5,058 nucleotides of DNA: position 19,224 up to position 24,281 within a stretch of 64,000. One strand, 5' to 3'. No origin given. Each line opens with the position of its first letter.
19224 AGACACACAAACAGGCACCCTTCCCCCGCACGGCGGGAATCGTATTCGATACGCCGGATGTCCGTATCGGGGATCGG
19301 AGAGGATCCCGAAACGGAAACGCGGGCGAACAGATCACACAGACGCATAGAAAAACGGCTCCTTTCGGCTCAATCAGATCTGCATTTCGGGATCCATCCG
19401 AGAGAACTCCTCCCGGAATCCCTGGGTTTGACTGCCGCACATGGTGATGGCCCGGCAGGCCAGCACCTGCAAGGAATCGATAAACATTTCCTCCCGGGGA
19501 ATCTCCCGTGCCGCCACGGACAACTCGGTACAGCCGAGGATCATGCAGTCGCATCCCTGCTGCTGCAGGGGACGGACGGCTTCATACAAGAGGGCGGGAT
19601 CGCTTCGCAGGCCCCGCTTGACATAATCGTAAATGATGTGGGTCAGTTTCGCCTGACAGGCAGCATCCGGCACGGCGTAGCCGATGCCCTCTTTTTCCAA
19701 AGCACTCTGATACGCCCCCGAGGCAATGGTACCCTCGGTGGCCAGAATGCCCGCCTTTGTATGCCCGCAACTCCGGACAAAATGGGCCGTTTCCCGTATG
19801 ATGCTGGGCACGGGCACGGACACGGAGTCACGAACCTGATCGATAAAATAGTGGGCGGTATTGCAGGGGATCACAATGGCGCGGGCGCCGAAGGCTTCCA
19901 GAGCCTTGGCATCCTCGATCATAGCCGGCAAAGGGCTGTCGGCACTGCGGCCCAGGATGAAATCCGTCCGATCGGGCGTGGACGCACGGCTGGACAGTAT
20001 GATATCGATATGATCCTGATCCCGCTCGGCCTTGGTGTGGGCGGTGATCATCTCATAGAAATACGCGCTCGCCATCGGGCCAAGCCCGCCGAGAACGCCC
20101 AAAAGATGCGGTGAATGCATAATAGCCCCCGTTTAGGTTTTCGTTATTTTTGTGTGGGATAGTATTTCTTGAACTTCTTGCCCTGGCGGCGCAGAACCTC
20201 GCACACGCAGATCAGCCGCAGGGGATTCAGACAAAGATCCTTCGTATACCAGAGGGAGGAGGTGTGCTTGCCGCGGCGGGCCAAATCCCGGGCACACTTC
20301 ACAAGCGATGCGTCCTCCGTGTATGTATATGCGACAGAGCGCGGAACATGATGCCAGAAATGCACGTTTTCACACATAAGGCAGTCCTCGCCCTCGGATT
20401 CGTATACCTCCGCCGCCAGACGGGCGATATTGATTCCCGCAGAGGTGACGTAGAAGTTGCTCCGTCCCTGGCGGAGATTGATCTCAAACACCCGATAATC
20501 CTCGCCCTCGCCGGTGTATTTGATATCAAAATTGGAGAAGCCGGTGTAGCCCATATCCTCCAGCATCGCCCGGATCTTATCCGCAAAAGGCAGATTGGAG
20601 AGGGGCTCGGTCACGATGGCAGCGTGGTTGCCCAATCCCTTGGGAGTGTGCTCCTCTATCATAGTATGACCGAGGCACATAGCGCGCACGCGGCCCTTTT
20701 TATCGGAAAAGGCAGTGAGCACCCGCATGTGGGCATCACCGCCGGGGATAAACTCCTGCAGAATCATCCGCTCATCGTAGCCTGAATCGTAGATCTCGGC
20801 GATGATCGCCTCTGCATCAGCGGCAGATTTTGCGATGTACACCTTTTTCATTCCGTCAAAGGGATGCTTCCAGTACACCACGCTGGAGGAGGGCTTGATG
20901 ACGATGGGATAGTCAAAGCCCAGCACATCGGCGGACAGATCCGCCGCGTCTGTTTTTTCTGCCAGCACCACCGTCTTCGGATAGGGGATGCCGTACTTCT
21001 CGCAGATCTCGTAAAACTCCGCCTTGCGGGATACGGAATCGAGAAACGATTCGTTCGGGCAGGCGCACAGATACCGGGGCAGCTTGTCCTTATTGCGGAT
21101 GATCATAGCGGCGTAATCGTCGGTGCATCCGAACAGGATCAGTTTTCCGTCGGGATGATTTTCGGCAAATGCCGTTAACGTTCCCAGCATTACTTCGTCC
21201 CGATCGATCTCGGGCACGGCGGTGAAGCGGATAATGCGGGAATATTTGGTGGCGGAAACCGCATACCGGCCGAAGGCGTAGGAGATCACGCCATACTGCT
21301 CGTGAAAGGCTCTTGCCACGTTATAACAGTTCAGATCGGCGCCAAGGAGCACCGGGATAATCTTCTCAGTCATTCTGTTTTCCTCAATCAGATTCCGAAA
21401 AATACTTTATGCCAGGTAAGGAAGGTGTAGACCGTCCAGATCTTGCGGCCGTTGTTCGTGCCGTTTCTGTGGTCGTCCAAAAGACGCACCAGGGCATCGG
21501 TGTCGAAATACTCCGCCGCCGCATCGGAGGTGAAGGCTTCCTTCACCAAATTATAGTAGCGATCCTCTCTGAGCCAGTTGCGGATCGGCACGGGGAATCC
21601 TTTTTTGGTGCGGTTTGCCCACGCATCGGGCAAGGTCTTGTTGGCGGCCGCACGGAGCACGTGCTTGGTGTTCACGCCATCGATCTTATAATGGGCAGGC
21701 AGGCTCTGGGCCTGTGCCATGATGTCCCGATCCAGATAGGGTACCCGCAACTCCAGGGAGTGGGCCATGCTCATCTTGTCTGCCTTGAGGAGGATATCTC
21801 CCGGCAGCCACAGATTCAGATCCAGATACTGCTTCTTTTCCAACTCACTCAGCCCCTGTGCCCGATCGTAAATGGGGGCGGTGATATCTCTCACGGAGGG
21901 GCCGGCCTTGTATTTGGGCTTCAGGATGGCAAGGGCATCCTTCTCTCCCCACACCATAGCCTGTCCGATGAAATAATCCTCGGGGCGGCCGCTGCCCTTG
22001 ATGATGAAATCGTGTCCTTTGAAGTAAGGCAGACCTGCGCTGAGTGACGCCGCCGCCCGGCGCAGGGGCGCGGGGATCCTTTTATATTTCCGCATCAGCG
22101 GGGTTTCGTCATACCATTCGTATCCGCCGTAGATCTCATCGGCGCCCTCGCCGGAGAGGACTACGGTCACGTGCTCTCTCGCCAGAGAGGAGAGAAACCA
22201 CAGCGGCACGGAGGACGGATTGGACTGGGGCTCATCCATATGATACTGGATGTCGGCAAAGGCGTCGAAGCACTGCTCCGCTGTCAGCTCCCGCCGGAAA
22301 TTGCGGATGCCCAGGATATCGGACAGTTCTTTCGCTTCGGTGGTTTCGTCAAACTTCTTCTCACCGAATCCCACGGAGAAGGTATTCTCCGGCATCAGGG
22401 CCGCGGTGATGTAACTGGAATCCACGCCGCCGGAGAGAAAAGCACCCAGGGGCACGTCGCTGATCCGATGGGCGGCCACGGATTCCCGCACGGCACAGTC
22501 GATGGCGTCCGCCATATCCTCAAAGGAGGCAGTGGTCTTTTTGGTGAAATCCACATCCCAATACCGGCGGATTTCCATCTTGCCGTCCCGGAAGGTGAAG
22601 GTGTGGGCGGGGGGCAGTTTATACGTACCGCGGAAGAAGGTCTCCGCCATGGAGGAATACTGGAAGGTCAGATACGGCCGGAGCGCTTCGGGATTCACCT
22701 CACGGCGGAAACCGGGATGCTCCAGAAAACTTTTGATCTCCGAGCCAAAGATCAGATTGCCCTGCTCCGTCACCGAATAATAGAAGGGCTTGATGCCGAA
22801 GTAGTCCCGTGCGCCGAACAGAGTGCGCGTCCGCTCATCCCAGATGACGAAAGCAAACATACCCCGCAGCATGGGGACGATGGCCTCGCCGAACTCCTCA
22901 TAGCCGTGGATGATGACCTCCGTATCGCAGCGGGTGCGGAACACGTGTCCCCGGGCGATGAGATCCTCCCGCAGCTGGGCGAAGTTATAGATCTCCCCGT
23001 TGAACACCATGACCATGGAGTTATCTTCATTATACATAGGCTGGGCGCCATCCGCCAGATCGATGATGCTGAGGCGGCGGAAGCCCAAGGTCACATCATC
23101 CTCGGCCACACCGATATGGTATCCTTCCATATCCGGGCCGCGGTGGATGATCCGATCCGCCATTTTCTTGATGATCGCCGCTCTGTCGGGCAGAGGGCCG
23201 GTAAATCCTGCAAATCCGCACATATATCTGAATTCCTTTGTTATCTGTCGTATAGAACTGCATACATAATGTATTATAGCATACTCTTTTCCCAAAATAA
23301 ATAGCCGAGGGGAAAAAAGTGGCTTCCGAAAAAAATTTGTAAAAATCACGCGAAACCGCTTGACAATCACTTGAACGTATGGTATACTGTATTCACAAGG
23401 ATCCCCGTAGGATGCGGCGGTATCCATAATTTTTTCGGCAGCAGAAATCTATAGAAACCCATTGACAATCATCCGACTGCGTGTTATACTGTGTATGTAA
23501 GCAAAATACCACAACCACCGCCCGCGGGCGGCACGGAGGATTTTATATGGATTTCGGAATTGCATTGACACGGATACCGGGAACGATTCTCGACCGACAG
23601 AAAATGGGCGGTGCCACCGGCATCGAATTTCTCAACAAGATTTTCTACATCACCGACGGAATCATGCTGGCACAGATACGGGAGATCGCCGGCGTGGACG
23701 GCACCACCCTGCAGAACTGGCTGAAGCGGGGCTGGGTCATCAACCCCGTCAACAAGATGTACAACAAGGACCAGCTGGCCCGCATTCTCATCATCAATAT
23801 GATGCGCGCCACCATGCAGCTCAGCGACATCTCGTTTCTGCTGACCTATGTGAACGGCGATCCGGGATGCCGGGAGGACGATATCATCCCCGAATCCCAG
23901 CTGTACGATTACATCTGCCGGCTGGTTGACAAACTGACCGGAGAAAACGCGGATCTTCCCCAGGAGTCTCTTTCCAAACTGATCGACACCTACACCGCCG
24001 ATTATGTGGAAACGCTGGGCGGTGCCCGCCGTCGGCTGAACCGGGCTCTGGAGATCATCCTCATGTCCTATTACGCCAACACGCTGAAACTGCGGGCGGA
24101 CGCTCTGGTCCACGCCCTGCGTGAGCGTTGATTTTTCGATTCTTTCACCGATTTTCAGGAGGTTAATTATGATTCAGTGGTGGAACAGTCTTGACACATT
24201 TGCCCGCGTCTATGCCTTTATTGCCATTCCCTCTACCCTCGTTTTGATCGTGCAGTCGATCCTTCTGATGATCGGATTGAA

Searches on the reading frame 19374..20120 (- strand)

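Call 60: search_protein_families(library=pfam, proteins=[window:19374-20120:-], max_evalue=0.0001)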
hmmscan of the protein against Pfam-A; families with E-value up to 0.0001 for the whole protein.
window:19374-20120:- (248 aa): 1 family
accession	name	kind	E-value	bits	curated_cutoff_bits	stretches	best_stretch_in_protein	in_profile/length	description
PF01177.27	Asp_Glu_race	-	7.9e-42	143.9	31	1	10-221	1-208/211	Asp/Glu/Hydantoin racemase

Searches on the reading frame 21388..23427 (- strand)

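Call 60: search_protein_families(library=pfam, proteins=[window:21388-23427:-], max_evalue=0.0001)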
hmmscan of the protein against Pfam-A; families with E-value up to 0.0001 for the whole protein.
window:21388-23427:- (679 aa): 4 families
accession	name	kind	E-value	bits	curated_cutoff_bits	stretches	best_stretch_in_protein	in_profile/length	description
PF00733.27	Asn_synthase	-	1.5e-87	295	21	1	312-674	5-354/354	Asparagine synthase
PF13537.11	GATase_7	-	2.6e-45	153.8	25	1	117-235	2-122/123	Glutamine amidotransferase domain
PF13522.11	GATase_6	-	8.3e-40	136.3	27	1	98-230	1-130/130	Glutamine amidotransferase domain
PF12481.13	DUF3700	-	3.9e-07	30.2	27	1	180-231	122-173/228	Aluminium induced protein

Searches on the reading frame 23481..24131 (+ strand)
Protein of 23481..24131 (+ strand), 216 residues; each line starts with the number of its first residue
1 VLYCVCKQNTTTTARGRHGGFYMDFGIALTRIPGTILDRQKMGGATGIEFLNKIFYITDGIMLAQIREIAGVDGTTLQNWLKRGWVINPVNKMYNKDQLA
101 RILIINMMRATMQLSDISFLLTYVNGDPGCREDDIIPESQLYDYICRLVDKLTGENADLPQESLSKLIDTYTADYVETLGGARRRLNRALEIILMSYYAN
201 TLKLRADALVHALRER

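Call 60: search_protein_families(library=pfam, proteins=[window:23481-24131:+], max_evalue=0.0001)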
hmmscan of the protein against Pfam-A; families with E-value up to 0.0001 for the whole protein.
window:23481-24131:+ (216 aa): 1 family
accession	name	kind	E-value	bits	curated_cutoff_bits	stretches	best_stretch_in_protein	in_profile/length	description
PF08876.17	DUF1836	-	1.3e-11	44.9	27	1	70-144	33-104/105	Domain of unknown function (DUF1836)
